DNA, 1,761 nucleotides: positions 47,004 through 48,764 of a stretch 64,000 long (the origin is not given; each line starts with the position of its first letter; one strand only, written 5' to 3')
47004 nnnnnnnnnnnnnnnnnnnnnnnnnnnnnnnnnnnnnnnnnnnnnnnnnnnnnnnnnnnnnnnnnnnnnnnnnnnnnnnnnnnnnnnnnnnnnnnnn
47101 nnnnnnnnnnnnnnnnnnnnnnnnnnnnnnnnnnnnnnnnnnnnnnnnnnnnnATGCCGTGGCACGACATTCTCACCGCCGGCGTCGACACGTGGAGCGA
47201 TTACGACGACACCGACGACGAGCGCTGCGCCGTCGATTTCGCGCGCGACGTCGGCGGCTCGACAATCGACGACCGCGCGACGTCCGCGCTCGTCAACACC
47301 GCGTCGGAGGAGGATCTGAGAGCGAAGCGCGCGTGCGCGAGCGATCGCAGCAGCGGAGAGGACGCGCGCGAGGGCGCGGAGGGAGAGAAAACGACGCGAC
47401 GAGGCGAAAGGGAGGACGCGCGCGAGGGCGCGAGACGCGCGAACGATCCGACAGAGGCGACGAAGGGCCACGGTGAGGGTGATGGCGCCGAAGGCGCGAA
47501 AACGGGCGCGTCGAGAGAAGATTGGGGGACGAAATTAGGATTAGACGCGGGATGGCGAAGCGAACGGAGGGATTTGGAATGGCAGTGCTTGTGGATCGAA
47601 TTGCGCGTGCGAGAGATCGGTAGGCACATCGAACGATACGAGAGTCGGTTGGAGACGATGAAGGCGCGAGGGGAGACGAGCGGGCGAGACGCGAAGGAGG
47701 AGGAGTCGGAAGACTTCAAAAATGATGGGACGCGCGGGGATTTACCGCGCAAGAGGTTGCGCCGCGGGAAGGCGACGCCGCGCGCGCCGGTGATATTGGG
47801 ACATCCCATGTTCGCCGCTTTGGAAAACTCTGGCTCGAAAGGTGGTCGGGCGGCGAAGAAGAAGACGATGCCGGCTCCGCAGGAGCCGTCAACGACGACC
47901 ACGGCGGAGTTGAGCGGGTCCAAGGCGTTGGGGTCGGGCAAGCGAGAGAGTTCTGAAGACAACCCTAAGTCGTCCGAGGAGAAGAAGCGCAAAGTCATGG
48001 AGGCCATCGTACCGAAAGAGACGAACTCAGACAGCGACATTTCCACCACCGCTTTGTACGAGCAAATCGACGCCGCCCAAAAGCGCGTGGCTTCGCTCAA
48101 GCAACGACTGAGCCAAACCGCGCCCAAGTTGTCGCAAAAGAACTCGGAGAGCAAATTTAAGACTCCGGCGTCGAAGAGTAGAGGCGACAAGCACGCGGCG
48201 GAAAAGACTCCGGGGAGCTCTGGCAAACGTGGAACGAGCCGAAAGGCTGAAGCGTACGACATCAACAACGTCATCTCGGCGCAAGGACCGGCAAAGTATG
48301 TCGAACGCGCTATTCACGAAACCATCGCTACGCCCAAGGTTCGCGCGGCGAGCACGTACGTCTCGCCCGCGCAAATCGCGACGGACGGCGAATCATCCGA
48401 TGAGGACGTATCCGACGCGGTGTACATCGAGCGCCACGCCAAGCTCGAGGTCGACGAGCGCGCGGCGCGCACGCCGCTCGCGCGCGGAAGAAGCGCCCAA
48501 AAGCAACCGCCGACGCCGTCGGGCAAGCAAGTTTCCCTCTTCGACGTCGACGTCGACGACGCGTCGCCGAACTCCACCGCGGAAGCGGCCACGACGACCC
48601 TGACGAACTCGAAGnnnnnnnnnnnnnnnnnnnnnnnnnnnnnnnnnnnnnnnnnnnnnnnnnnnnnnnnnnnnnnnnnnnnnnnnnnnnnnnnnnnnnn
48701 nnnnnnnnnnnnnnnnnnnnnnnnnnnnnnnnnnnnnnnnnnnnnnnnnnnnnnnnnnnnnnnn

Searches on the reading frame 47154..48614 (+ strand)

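Call 10: search_protein_families(library=pfam, proteins=[window:47154-48614:+], max_evalue=0.001)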
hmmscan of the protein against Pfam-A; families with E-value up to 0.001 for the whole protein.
window:47154-48614:+ (487 aa): 1 family
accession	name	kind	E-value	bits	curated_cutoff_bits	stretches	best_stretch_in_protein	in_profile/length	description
PF15275.11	PEHE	-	3e-06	28.2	34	1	393-446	3-53/127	PEHE domain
